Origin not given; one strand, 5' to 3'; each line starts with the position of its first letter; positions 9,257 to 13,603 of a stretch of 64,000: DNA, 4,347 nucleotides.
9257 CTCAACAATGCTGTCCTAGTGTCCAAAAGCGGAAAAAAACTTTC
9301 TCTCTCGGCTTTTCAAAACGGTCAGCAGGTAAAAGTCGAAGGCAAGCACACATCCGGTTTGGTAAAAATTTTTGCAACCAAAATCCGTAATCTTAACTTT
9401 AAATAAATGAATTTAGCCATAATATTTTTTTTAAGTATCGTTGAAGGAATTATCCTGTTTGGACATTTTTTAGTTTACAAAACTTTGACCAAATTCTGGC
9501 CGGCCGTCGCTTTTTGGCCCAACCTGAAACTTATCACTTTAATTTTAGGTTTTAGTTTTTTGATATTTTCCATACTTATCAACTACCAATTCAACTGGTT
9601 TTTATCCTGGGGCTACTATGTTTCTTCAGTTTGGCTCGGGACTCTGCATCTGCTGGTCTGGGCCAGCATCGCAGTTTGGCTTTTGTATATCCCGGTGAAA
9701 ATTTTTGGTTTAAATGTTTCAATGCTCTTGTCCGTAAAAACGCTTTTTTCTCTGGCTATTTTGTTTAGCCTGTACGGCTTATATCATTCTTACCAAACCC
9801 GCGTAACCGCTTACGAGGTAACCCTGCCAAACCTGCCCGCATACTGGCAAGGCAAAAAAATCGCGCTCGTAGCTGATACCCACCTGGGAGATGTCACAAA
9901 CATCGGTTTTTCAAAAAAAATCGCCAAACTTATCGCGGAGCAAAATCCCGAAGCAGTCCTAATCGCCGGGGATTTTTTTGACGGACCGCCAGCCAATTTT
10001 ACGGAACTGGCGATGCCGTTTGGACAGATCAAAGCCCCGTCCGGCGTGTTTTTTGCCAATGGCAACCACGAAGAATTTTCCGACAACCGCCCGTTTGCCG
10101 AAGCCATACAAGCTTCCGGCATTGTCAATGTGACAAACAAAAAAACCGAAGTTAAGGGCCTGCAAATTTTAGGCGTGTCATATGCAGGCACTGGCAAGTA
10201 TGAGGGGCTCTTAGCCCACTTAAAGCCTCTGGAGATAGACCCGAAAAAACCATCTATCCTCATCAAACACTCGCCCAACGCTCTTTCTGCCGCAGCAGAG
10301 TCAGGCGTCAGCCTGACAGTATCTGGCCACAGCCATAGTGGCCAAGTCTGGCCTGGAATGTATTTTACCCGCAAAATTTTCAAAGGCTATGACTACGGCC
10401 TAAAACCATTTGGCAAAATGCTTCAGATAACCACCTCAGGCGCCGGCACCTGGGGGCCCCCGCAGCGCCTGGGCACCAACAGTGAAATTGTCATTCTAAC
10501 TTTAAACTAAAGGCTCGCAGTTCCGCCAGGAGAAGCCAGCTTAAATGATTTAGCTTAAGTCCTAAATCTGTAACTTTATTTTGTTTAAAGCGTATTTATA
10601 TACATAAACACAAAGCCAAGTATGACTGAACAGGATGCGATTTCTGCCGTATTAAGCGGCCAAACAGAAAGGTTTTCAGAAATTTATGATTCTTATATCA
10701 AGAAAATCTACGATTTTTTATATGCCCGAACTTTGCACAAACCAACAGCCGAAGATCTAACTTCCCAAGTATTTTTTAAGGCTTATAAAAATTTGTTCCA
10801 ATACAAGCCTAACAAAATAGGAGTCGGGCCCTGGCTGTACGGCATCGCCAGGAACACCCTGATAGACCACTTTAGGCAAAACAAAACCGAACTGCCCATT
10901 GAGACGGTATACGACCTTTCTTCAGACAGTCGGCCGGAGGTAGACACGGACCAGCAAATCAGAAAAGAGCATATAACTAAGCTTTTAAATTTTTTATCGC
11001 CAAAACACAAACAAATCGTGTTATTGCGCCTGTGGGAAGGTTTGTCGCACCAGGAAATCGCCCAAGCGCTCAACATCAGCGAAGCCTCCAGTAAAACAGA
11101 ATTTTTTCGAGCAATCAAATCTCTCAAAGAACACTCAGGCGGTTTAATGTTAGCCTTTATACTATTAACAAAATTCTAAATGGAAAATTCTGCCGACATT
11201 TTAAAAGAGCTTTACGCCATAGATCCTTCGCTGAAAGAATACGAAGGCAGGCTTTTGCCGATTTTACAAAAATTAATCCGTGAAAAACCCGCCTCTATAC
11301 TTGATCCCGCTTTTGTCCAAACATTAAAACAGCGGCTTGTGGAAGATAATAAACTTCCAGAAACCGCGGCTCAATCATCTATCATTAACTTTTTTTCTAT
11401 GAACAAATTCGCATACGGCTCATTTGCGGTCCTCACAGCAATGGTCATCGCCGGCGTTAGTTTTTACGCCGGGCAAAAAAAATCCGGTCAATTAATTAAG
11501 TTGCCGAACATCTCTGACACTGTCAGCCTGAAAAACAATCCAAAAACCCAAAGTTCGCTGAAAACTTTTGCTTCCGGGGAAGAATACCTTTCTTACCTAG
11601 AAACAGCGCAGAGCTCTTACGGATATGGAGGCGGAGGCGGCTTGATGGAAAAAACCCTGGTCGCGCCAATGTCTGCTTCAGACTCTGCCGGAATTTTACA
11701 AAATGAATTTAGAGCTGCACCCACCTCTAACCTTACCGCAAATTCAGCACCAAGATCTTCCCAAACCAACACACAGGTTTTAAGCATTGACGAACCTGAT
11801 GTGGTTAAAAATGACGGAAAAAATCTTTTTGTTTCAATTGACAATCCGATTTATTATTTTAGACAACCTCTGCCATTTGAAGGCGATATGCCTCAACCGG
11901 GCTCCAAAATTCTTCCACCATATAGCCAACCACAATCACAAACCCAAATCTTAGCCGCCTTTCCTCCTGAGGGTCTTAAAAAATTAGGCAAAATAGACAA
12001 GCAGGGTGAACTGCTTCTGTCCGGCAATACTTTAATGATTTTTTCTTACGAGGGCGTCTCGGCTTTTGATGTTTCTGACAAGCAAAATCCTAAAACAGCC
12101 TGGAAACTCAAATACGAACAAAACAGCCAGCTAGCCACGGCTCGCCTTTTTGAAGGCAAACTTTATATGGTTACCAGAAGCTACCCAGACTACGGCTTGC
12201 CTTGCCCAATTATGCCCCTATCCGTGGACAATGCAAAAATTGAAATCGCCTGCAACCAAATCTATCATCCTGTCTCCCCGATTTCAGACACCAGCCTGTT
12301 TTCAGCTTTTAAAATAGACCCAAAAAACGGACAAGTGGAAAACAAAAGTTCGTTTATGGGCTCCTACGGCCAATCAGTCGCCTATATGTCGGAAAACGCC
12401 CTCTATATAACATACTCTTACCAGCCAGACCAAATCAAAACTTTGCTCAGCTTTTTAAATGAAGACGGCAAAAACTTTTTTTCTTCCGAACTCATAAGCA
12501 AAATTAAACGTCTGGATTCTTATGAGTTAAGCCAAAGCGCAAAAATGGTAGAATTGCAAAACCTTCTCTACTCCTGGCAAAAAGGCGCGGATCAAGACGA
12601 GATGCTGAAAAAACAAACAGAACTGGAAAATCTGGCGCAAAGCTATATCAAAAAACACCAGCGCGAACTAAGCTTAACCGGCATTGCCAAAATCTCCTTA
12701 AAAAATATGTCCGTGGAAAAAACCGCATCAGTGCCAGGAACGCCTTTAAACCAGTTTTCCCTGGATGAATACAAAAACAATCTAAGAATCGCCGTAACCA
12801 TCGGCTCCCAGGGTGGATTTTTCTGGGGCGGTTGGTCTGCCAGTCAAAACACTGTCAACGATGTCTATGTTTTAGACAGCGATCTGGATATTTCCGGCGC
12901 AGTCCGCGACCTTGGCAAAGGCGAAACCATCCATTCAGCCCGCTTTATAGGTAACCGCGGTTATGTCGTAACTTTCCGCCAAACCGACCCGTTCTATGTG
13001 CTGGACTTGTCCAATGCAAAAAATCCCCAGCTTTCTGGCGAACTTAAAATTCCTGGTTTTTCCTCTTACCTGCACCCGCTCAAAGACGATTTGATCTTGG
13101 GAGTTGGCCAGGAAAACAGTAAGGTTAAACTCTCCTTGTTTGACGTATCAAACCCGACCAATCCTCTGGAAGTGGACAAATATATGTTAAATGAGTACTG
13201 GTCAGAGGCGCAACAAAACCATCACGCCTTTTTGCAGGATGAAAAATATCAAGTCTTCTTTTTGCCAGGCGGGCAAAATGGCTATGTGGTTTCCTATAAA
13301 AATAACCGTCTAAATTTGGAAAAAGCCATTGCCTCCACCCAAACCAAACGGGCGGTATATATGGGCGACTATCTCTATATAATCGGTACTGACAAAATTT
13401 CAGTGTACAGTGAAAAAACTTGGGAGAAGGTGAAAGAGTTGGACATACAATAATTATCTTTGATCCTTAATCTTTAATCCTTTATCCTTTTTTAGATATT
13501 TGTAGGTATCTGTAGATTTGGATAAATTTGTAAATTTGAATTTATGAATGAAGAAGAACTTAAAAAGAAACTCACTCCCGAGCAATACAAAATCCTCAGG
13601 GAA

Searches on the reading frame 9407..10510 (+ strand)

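Call 47: search_protein_families(library=pfam, proteins=[window:9407-10510:+], max_evalue=0.001)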
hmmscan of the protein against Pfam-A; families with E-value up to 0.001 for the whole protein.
window:9407-10510:+ (367 aa): 2 families
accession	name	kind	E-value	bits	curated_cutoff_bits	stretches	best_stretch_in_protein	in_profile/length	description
PF00149.33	Metallophos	-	4.1e-11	44.1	21.5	1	151-311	2-190/191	Calcineurin-like phosphoesterase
PF12850.12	Metallophos_2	-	8.3e-07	29.6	27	1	151-311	2-118/154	Calcineurin-like phosphoesterase superfamily domain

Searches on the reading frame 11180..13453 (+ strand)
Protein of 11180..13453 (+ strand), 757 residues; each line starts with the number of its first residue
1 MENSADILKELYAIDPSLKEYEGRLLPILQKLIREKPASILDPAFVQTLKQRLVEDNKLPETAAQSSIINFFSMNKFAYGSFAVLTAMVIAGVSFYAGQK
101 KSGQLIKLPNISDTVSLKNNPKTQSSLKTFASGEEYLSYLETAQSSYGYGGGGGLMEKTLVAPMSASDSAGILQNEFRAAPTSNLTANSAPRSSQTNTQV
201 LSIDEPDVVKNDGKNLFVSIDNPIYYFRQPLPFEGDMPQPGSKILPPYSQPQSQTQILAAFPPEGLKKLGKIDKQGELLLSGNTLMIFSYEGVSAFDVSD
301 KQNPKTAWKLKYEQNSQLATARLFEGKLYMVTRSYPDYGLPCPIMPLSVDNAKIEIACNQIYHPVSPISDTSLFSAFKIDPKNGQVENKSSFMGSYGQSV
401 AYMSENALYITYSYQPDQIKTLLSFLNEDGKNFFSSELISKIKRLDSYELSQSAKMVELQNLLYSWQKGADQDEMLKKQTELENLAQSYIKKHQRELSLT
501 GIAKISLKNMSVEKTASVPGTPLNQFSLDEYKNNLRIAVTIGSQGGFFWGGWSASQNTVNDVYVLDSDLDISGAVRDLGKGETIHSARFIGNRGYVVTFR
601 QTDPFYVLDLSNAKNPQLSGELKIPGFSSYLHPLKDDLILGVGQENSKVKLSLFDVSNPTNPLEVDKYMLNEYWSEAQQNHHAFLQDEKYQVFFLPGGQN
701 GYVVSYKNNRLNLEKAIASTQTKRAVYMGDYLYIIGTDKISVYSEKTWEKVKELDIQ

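Call 47: search_protein_families(library=pfam, proteins=[window:11180-13453:+], max_evalue=0.001)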
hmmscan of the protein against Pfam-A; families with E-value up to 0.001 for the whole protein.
window:11180-13453:+ (757 aa): 1 family
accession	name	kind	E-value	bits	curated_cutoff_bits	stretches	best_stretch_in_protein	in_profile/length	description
PF09826.15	Beta_propel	-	1.5e-106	357.7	22.4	1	194-747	2-494/495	Beta propeller domain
